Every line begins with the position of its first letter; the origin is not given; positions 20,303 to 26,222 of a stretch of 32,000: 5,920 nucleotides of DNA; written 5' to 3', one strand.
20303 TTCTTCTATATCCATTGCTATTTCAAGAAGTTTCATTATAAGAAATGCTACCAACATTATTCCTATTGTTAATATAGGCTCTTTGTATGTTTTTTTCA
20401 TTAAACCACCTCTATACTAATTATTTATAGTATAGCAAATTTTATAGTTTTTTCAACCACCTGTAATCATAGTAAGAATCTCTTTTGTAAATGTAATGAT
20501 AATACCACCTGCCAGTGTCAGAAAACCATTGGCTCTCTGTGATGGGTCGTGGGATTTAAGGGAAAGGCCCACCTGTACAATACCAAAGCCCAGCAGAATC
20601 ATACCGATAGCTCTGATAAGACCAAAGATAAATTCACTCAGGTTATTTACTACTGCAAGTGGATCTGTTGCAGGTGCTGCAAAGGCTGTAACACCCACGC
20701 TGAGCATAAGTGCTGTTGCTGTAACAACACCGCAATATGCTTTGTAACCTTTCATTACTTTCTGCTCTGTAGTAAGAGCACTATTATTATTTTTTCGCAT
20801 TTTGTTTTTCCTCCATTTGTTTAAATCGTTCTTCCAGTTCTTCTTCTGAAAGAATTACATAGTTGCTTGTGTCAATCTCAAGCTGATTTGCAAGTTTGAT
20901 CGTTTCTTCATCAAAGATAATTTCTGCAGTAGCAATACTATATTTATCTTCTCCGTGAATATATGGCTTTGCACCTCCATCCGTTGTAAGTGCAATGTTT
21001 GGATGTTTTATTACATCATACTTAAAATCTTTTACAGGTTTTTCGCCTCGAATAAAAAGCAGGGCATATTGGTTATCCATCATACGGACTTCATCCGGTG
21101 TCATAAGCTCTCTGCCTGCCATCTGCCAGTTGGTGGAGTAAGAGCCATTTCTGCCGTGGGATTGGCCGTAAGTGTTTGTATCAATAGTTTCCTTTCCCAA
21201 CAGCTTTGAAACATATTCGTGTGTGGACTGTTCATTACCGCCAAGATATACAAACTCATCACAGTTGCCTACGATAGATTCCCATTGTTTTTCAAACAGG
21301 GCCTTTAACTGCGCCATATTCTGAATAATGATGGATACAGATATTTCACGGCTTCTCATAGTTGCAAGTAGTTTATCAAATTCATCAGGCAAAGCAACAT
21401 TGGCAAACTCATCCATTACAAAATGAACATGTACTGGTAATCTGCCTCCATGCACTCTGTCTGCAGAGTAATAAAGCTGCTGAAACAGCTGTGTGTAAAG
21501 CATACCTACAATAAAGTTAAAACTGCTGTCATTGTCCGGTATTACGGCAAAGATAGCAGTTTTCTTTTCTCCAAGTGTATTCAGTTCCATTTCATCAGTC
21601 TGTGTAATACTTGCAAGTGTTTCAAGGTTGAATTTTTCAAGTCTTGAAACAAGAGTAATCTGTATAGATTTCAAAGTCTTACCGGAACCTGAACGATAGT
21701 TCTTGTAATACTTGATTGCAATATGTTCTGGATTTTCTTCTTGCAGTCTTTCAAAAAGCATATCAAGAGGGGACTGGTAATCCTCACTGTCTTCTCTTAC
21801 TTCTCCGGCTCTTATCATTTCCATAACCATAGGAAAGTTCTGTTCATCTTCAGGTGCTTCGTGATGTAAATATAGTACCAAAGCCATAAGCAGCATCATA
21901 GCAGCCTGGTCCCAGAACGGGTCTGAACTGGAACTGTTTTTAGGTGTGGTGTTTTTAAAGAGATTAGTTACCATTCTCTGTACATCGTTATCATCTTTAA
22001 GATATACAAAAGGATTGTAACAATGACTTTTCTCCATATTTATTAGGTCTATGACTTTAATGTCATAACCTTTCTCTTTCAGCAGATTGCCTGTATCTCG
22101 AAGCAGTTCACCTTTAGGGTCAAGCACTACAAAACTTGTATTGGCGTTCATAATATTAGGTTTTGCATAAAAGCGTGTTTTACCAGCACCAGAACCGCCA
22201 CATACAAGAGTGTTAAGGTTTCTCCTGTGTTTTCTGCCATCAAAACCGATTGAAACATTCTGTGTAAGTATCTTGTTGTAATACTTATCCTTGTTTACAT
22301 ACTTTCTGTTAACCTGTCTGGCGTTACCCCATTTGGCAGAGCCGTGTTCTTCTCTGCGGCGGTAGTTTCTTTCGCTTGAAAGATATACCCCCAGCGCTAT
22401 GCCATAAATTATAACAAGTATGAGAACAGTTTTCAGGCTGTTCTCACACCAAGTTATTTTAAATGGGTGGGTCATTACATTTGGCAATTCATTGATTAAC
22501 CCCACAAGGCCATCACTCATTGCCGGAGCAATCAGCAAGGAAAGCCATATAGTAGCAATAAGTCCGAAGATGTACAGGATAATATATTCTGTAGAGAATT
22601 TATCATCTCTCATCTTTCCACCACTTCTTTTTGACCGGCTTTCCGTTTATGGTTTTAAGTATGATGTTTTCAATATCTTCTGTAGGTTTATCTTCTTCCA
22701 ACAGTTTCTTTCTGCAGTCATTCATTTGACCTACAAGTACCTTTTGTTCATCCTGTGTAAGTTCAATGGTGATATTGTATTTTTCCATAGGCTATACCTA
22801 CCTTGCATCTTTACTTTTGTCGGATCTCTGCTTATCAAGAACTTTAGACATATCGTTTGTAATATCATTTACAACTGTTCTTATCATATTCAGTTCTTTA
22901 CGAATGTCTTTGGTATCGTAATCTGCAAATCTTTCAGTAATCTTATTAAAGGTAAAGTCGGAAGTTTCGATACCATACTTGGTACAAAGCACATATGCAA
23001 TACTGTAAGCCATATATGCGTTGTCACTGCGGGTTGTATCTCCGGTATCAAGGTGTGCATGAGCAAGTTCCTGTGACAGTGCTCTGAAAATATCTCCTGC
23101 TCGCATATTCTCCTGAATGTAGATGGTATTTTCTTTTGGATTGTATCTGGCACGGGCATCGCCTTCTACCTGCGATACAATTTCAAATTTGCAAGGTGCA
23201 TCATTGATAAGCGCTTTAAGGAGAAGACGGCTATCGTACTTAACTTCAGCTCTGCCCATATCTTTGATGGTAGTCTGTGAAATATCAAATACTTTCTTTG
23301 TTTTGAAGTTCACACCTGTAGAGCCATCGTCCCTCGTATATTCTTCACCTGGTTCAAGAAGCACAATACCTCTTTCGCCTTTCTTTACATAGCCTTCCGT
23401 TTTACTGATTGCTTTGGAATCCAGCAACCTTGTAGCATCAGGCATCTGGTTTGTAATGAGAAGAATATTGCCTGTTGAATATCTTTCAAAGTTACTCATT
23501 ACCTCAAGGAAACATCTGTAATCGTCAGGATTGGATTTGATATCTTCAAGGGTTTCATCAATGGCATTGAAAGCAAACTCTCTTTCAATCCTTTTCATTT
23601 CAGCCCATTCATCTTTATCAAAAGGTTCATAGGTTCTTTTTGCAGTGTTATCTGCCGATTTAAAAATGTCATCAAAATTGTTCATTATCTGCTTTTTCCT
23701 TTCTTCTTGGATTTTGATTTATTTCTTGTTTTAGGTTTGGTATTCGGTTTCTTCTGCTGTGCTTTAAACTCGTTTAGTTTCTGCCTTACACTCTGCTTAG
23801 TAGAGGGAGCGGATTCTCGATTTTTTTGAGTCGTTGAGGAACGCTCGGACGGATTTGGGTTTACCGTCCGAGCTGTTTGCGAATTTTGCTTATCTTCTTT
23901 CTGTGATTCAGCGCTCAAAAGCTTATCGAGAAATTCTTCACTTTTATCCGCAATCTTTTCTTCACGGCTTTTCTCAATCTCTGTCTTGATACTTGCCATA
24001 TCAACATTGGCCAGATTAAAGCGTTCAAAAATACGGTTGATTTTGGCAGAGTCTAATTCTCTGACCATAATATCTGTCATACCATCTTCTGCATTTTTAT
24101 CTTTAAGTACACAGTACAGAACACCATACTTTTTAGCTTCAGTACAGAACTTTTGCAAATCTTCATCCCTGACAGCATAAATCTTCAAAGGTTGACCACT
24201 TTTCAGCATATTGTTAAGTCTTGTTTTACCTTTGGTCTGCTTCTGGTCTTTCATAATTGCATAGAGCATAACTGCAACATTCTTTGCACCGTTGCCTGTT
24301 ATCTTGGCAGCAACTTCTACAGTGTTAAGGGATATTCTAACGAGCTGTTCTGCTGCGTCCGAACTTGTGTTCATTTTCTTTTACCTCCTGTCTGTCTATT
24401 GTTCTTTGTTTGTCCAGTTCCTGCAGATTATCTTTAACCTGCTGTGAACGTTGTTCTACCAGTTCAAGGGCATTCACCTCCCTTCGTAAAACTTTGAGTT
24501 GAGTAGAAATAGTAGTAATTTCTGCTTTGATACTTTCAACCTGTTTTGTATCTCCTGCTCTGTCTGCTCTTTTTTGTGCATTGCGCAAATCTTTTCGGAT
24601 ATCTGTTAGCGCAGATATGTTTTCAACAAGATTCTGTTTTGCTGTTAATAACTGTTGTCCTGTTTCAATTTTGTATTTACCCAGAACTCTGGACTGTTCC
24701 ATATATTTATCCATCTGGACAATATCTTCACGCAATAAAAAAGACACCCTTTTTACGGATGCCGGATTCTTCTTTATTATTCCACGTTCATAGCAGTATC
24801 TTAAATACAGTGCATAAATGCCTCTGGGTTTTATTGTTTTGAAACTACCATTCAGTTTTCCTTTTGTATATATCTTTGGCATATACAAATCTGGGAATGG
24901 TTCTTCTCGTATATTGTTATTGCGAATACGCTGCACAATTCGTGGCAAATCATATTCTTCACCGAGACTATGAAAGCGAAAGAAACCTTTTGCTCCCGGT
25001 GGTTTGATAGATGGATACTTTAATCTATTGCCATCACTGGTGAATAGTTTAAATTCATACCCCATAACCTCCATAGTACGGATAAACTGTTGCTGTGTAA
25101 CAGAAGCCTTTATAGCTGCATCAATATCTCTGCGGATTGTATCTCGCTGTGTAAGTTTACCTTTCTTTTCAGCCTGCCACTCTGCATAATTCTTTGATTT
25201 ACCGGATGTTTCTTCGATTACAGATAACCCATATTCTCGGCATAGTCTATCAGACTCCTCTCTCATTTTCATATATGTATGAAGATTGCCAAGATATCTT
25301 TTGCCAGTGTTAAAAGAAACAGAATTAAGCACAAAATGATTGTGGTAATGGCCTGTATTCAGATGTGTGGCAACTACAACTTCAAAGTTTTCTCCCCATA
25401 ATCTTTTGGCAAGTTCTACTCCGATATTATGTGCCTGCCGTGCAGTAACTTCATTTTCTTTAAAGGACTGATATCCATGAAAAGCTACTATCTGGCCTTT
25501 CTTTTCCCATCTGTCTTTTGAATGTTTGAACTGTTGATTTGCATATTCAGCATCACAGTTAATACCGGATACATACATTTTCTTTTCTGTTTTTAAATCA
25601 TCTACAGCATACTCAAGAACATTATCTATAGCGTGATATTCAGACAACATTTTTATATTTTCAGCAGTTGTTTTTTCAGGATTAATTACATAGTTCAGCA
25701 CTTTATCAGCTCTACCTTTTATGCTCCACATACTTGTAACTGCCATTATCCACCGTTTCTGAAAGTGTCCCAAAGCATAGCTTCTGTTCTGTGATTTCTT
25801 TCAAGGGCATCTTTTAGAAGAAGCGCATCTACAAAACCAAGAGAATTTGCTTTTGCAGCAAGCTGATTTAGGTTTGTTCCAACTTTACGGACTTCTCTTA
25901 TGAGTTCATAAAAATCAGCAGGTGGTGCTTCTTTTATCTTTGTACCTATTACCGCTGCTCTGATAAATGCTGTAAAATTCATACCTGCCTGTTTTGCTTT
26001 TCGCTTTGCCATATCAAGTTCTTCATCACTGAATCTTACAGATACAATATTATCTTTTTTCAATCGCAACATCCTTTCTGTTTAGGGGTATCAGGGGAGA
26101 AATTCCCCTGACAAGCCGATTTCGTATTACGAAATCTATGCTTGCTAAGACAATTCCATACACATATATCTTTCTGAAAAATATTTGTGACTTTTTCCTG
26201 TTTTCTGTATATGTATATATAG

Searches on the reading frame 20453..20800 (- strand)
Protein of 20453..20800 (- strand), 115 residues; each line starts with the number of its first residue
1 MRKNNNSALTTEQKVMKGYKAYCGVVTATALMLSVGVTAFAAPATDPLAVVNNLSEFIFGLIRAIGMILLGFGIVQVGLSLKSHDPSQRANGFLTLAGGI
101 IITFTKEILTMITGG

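Call 5: search_protein_families(library=pfam, proteins=[window:20453-20800:-], max_evalue=0.01)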
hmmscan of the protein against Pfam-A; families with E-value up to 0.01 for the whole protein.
window:20453-20800:- (115 aa): 1 family
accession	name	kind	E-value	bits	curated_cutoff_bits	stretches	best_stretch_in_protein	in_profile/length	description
PF18895.5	T4SS_pilin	-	0.0036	17.8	26.6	1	50-101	8-56/71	Type IV secretion system pilin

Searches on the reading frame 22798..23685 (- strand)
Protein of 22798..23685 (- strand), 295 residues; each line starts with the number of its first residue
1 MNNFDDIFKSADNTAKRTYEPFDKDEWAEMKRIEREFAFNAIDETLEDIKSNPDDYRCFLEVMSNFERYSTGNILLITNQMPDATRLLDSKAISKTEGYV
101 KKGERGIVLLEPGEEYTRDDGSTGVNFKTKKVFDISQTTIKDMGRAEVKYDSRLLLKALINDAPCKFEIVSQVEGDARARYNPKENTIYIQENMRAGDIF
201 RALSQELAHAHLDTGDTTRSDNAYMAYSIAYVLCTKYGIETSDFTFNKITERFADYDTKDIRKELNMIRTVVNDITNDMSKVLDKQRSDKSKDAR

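Call 6: search_protein_families(library=pfam, proteins=[window:22798-23685:-], max_evalue=0.01)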
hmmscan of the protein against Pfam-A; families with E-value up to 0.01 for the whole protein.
window:22798-23685:- (295 aa): 2 families
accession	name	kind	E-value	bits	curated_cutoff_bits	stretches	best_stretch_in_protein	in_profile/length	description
PF08401.16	ArdcN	-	0.0001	22.9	22.6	1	59-110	34-89/123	N-terminal domain of anti-restriction factor ArdC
PF20573.4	DUF6782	-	0.002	17.9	27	1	155-211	47-102/241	Putative metallopeptidase family (DUF6782)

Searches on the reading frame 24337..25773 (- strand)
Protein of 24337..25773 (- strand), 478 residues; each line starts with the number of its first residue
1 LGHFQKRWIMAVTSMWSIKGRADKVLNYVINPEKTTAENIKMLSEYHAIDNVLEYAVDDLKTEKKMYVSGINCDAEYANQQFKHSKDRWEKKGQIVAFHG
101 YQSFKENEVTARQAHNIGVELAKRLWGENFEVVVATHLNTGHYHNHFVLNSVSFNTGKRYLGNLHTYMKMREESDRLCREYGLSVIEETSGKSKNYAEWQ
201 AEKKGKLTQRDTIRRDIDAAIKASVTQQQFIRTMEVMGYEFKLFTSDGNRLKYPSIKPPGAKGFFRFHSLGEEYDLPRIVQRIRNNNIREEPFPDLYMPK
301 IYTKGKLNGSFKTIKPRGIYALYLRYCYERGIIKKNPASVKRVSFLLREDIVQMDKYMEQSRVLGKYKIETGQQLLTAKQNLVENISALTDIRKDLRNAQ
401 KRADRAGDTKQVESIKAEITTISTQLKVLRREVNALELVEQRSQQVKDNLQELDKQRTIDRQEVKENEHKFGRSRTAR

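Call 6: search_protein_families(library=pfam, proteins=[window:24337-25773:-], max_evalue=0.01)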
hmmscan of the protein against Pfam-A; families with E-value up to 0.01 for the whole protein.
window:24337-25773:- (478 aa): 2 families
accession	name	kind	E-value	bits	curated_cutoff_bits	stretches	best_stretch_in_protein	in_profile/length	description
PF03432.20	Relaxase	-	1.3e-36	126.3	24.6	1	55-183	1-132/132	MobA/VirD2-like, nuclease domain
PF25472.1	DUF7902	-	0.0092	16.6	26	0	388-438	2-52/85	Domain of unknown function (DUF7902)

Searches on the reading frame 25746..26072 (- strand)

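Call 6: search_protein_families(library=pfam, proteins=[window:25746-26072:-], max_evalue=0.01)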
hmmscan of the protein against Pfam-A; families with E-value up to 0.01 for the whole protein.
window:25746-26072:- (108 aa): 4 families
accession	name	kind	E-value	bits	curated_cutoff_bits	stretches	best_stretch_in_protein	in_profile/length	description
PF21983.2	NikA-like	-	1.3e-19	70.6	27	1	5-74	2-71/72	Mobilization protein NikA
PF05713.17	MobC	-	3.5e-06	27.8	23.2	1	58-81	1-26/45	Bacterial mobilisation protein (MobC)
PF19807.5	DUF6290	-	0.00019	22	27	1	9-42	3-36/72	Family of unknown function (DUF6290)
PF12441.14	CopG_antitoxin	-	0.0025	19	28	0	5-40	40-75/79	CopG antitoxin of type II toxin-antitoxin system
